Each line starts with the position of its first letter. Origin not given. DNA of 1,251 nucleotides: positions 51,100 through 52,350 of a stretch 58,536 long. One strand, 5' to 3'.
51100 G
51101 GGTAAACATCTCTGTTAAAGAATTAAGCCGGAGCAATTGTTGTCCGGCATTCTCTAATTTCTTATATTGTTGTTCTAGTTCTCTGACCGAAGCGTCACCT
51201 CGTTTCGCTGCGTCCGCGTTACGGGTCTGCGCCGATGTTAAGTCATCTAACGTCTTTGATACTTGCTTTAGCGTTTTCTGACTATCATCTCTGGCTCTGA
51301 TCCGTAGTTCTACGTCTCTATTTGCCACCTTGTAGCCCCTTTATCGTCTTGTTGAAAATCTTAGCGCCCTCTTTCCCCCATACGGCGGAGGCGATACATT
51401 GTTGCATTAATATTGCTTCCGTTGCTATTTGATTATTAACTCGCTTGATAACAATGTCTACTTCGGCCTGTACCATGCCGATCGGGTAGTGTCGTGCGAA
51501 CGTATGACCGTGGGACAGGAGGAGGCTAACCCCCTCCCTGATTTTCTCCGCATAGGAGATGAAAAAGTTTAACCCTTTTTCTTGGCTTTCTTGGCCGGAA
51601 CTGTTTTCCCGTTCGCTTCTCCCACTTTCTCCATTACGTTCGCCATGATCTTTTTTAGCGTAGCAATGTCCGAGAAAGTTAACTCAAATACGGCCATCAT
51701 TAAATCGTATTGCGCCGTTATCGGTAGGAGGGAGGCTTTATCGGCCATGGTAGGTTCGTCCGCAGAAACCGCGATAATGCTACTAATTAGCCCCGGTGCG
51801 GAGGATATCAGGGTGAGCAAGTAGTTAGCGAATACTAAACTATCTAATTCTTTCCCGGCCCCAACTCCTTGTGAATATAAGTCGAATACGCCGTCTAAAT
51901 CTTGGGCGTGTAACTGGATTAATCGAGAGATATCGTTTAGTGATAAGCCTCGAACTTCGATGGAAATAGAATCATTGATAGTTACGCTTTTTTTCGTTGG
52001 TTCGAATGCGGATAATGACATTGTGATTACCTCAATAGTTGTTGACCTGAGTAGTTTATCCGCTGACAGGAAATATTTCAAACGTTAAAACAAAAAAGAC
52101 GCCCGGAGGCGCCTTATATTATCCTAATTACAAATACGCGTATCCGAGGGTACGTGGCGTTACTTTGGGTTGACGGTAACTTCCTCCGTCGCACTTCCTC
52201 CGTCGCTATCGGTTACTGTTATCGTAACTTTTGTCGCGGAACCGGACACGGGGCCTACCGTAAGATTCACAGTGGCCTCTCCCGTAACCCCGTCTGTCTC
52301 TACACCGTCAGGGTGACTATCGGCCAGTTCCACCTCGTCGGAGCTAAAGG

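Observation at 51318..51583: Programmed -1 frameshift producing a G-T fusion chaperone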

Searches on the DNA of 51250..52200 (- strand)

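Call 5: search_dna_similar(query=window:51250-52200:-, collection=phages, mode=distant, max_rows=40)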
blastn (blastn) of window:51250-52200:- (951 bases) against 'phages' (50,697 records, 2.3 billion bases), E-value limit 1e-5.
Records with a match: 30; places in all: 31; records where one place covers at least 80% of the query: 28.
Best place of each record, by identity: >=99% 26; 60-80% 4.
By first word of the organism name: Proteus 21; Salmonella 4; Providencia 2; Enterococcus 1; Pseudomonas 1; Staphylococcus 1.
By host as written in the record: Proteus mirabilis 15; Salmonella enterica subsp. enterica serovar Typhimurium 4; Proteus mirabillis 3; Proteus mirabilis CriePir89 2; Providencia stuartii 2; Enterococcus durans 1; Pseudomonas aeruginosa 1; Proteus mirabiliis 1; and 1 more.
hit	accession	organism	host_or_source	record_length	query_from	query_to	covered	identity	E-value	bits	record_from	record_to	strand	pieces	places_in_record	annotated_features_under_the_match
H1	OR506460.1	Enterococcus phage AS-M1_NWU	Enterococcus durans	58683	1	951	100%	99.9%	0e+0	1711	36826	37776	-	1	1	hypothetical protein (x3) | tail tape measure protein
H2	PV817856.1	Proteus phage P-07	Proteus mirabilis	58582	1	951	100%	99.9%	0e+0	1711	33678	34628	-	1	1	hypothetical protein (x3)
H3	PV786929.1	Proteus phage pPM01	Proteus mirabilis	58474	1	951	100%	99.8%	0e+0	1707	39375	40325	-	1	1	none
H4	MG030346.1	Proteus phage PM87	Proteus mirabilis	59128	1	951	100%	99.8%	0e+0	1707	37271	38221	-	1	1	hypothetical protein | tape measure protein | structural protein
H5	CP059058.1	Proteus phage ASh-2020a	Proteus mirabilis CriePir89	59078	1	951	100%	99.8%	0e+0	1707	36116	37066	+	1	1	record has no annotation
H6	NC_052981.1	Proteus phage PM87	Proteus mirabilis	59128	1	951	100%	99.8%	0e+0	1707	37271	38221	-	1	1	tail protein | tail length tape measure protein | major tail protein with Ig-like domain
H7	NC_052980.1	Proteus phage ASh-2020a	Proteus mirabilis CriePir89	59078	1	951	100%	99.8%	0e+0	1707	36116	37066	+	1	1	tail protein | tail length tape measure protein | major tail protein with Ig-like domain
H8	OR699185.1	Salmonella phage SD-12_S18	Salmonella enterica subsp. enterica ...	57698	1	951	100%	99.8%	0e+0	1707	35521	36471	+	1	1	hypothetical protein (x5)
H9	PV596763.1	Pseudomonas phage E21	Pseudomonas aeruginosa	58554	1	951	100%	99.8%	0e+0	1707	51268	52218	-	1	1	tail protein | major tail protein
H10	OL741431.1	Proteus phage Isf-Pm1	Proteus mirabilis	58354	1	951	100%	99.7%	0e+0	1702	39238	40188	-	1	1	hypothetical protein | putative tape measure protein | putative structural protein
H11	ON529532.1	Proteus phage RP6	Proteus mirabilis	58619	1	951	100%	99.7%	0e+0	1702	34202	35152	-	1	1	hypothetical protein (x3) | tape measure protein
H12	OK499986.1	Proteus phage vB_PmiS_NotEvenPhaged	Proteus mirabillis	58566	1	951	100%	99.6%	0e+0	1698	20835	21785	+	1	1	putative tail assembly chaperone (x2) | putative tape measure protein | putative structural protein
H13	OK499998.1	Proteus phage vB_PmiS_DanisaurMW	Proteus mirabillis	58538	1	951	100%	99.6%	0e+0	1698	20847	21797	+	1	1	putative tail assembly chaperone (x2) | putative tape measure protein | putative major tail protein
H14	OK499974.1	Proteus phage vB_PmiS_Inception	Proteus mirabillis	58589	1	951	100%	99.5%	0e+0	1693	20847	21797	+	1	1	putative tail assembly chaperone (x2) | putative tape measure protein | putative major tail protein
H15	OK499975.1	Proteus phage vB_PmiS_Jing313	Proteus mirabilis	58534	1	951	100%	99.5%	0e+0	1693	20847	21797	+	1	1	hypothetical protein (x2) | tape measure protein | structural protein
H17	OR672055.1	Proteus phage P2-71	Proteus mirabilis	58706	1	951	100%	99.5%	0e+0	1693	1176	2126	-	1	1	tail protein | tail length tape measure protein | tape measure protein | major tail protein with Ig-like domain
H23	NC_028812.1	Proteus phage pPM_01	Proteus mirabilis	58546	1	951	100%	99.4%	0e+0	1689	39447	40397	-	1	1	tail protein | tail length tape measure protein (x2) | major tail protein with Ig-like domain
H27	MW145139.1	Providencia phage Kokobel1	Providencia stuartii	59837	86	946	91%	72.8%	2e-135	488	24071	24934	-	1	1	hypothetical protein (x3)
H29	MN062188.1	Proteus phage Saba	Proteus mirabilis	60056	390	949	59%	65.5%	9e-27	128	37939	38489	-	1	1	tail assembly chaperone (x2) | tape measure protein | ribosome_binding_site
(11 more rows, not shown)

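Call 6: get_annotated_region(hit=H12, flank=1500)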
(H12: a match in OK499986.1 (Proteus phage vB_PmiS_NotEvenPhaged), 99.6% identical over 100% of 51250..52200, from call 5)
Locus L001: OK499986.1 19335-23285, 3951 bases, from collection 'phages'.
description: Proteus phage vB_PmiS_NotEvenPhaged, complete genome.
organism: Proteus phage vB_PmiS_NotEvenPhaged (NCBI taxid 2894807)
taxonomy: Viruses; Duplodnaviria; Heunggongvirae; Uroviricota; Caudoviricetes; Casjensviridae; Lavrentievavirus
host: Proteus mirabillis; source: raw sewage; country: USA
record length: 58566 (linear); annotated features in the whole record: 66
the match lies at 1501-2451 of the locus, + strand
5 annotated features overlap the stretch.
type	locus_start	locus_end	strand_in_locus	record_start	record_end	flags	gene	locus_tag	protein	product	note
CDS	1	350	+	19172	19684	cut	-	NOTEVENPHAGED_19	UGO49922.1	putative tail completion protein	gp19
CDS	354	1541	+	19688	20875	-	-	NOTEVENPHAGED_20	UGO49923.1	putative structural protein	gp20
CDS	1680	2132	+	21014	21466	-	-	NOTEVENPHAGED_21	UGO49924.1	putative tail assembly chaperone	gp21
CDS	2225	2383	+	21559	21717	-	-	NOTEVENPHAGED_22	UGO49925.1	putative tail assembly chaperone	gp22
CDS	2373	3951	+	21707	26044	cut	-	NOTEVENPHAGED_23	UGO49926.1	putative tape measure protein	gp23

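Call 7: get_annotated_region(hit=H29, flank=1500)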
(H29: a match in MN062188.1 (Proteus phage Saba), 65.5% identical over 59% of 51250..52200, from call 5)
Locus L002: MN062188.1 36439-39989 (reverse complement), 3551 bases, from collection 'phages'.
description: Proteus phage Saba, complete genome.
organism: Proteus phage Saba (NCBI taxid 2596672)
taxonomy: Viruses; Duplodnaviria; Heunggongvirae; Uroviricota; Caudoviricetes; Casjensviridae; Cenphatecvirus; Cenphatecvirus saba
host: Proteus mirabilis; source: waste water treatment plant influent sample; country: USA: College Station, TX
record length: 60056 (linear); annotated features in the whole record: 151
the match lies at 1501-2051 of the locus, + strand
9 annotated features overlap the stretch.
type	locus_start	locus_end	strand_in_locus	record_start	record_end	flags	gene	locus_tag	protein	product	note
CDS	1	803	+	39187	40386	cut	-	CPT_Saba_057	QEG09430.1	major tail protein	BLASTp similarity to Salmonella phage Chi gene 22 tape measure protein, NCBI entry YP_009101117.1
regulatory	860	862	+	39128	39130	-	-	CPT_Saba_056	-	ribosome_binding_site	CPT_Saba_056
CDS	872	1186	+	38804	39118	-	-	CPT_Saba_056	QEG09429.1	hypothetical protein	-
regulatory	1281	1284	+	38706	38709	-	-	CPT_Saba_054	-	ribosome_binding_site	CPT_Saba_054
regulatory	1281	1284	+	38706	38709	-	-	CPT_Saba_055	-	ribosome_binding_site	CPT_Saba_055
CDS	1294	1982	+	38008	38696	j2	-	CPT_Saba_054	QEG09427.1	tail assembly chaperone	tail assembly chaperone frameshift product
CDS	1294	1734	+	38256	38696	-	-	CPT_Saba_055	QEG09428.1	tail assembly chaperone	-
regulatory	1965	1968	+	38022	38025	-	-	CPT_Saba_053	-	ribosome_binding_site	CPT_Saba_053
CDS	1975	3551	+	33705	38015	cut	-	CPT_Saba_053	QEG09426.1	tape measure protein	BLASTp similarity to Salmonella phage Chi gene 25 tape measure protein, NCBI entry YP_009101120.1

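Call 8: get_annotated_region(hit=H27, flank=1500)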
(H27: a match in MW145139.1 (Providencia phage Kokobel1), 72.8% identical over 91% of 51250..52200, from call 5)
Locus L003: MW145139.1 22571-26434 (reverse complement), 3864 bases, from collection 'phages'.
description: Providencia phage Kokobel1, complete genome.
organism: Providencia phage Kokobel1 (NCBI taxid 2783540)
taxonomy: Viruses; Duplodnaviria; Heunggongvirae; Uroviricota; Caudoviricetes; Casjensviridae; Kokobelvirus; Kokobelvirus kokobel1
host: Providencia stuartii; source: sewage sample; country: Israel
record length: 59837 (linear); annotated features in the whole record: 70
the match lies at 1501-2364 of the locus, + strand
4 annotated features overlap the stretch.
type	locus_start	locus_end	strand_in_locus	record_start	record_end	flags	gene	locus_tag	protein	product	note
CDS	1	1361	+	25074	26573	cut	-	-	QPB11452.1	hypothetical protein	-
CDS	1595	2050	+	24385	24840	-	-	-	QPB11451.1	hypothetical protein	-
CDS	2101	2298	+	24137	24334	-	-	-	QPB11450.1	hypothetical protein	-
CDS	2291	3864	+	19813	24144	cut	-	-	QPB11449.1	hypothetical protein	-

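Call 9: get_annotated_region(hit=H23, flank=1500)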
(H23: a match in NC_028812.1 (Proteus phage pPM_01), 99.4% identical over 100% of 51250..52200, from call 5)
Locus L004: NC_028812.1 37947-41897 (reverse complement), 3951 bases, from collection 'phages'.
description: Proteus phage pPM_01, complete genome.
organism: Proteus phage pPM_01 (NCBI taxid 1567485)
taxonomy: Viruses; Duplodnaviria; Heunggongvirae; Uroviricota; Caudoviricetes; Casjensviridae; Lavrentievavirus; Lavrentievavirus pPM01
host: Proteus mirabilis; source: -; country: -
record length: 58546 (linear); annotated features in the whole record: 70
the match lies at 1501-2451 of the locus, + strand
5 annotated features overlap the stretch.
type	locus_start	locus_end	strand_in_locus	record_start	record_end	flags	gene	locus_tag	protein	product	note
CDS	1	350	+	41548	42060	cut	-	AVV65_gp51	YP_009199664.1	tail terminator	similar to Salmonella phage SPN19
CDS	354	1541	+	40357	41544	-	-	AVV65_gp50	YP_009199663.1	major tail protein with Ig-like domain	similar to Enterobacter phage Enc34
CDS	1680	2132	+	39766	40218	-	-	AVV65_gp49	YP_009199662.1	tail protein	similar to Enterobacteria phage Chi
CDS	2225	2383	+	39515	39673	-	-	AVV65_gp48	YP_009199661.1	tail length tape measure protein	-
CDS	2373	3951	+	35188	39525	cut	-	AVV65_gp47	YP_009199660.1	tail length tape measure protein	similar to Salmonella phage FSL SP-088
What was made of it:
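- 46997..51328 (-): Tape measure protein gene, GTG start, 1443 aa. It overlaps the T stop by 11 nt. It is annotated as tape measure in relatives (calls 6, 9).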

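Call 78: get_annotated_region(hit=H17, flank=200)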
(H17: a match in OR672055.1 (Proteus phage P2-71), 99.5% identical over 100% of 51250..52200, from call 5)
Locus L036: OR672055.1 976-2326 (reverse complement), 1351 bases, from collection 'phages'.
description: Proteus phage P2-71, partial genome.
organism: Proteus phage P2-71 (NCBI taxid 3088121)
taxonomy: Viruses; Duplodnaviria; Heunggongvirae; Uroviricota; Caudoviricetes; Casjensviridae; Lavrentievavirus
host: Proteus mirabilis; source: -; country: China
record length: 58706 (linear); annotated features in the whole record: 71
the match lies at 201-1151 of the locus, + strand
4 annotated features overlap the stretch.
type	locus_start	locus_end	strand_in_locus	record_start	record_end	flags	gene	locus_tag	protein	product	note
CDS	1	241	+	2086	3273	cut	-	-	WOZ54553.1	major tail protein with Ig-like domain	-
CDS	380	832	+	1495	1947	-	-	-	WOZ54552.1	tail protein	-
CDS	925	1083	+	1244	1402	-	-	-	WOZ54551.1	tail length tape measure protein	-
CDS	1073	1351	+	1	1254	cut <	-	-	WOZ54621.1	tape measure protein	-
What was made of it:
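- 51318..51476 (-): The 52-aa ATG-initiated ORF that deposited records of this genus annotate as a separate gene. It is most likely an annotation artefact, the 3' part of T. Annotations are in calls 6, 9 and 78.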

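Call 79: get_annotated_region(hit=H9, flank=200)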
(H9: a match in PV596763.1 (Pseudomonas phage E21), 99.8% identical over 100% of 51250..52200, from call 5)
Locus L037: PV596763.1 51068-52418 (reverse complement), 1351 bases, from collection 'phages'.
description: Pseudomonas phage E21, complete genome.
organism: Pseudomonas phage E21 (NCBI taxid 3420915)
taxonomy: Viruses; Duplodnaviria; Heunggongvirae; Uroviricota; Caudoviricetes; Casjensviridae; Lavrentievavirus
host: Pseudomonas aeruginosa; source: raw sewage; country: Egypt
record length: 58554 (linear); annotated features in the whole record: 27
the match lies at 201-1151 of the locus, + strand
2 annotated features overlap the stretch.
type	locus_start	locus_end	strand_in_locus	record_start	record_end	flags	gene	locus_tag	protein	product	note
CDS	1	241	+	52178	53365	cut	-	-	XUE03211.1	major tail protein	infection; with Ig-like domain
CDS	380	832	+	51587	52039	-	-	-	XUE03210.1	tail protein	infection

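Call 80: get_annotated_region(hit=H6, flank=200)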
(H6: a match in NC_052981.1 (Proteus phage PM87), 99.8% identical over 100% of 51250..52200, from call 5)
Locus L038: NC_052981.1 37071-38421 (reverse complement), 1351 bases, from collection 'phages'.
description: Proteus phage PM87, complete genome.
organism: Proteus phage PM87 (NCBI taxid 2048007)
taxonomy: Viruses; Duplodnaviria; Heunggongvirae; Uroviricota; Caudoviricetes; Casjensviridae; Lavrentievavirus; Lavrentievavirus PM87
host: Proteus mirabilis; source: -; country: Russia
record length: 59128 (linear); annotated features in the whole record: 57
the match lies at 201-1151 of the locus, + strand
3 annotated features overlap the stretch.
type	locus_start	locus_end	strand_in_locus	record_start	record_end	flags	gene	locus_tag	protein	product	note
CDS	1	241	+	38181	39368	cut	-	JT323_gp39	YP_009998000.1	major tail protein with Ig-like domain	-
CDS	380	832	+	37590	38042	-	-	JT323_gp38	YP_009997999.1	tail protein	-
CDS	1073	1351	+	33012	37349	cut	-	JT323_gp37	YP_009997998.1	tail length tape measure protein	-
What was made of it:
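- PM87 and E21 do not annotate the ORF at all (calls 79, 80).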

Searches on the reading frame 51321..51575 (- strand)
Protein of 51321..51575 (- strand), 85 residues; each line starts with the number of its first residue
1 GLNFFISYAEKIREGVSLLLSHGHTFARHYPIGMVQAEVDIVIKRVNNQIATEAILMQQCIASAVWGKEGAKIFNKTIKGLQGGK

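Call 13: search_protein_families(library=phrogs, proteins=[window:51321-51575:-], max_evalue=0.01)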
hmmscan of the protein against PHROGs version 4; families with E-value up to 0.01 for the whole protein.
seq(85 aa): 3 families
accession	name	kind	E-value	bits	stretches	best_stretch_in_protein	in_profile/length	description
phrog_11703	-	tail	1.8e-27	97.5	1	5-84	153-232/232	tail length tape measure protein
phrog_9221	-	tail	1.8e-23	83.8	1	19-82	1-64/66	tail length tape measure protein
phrog_35334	-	tail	0.00022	22.1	1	55-84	20-49/49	tail length tape measure protein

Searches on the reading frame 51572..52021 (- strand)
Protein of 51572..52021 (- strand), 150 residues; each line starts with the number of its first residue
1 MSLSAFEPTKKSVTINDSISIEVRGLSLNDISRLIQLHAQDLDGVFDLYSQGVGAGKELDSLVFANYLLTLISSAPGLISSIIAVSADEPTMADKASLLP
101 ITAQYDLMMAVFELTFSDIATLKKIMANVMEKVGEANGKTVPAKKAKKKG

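Call 13: search_protein_families(library=phrogs, proteins=[window:51572-52021:-], max_evalue=0.01)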
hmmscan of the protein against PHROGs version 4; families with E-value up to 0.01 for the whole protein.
seq(150 aa): 2 families
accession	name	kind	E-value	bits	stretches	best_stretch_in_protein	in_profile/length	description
phrog_5260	-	tail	7.2e-50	169.9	1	1-149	1-154/155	tail protein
phrog_11703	-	tail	9.3e-29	101.8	1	1-140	1-142/232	tail length tape measure protein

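Call 29: find_related_loci(query=window:51572-52021:-, collection=viral_contigs, flank=1500)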
Query seq(150 aa) (150 aa) in viral_contigs; peptide patterns used: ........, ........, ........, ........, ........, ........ (x = any residue, [..] = any of these).
19 stretches matched a pattern, but none encodes a relative of the query by tblastn (E <= 1e-3).
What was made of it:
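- Tried and rejected: The G protein alone found no relatives (call 29).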

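Call 73: predict_structure(alignment_id=A4)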
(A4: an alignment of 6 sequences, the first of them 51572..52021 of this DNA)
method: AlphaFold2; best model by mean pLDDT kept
length: 150 residues; sequences in the alignment: 6
mean_pLDDT: 77.1   pTM: 0.69
mean pLDDT of the five models: 77.1, 74.9, 69.3, 68.1, 66.8
residues with pLDDT >= 90: 10; 70-90: 111; 50-70: 18; < 50: 11
segments of 3 or more residues with pLDDT < 50: 1-4, 145-150
pLDDT, mean of each block of 10 residues (from residue 1): 57 82 87 84 79 67 71 82 89 85 87 79 77 82 48
secondary structure, 60 per line:
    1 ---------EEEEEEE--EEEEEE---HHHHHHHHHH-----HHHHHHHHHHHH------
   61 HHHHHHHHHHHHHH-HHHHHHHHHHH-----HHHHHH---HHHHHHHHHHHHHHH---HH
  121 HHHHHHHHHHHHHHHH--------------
elements in order: E10-16 E19-24 H28-37 H43-54 H61-74 H76-86 H92-97 H101-115 H119-136
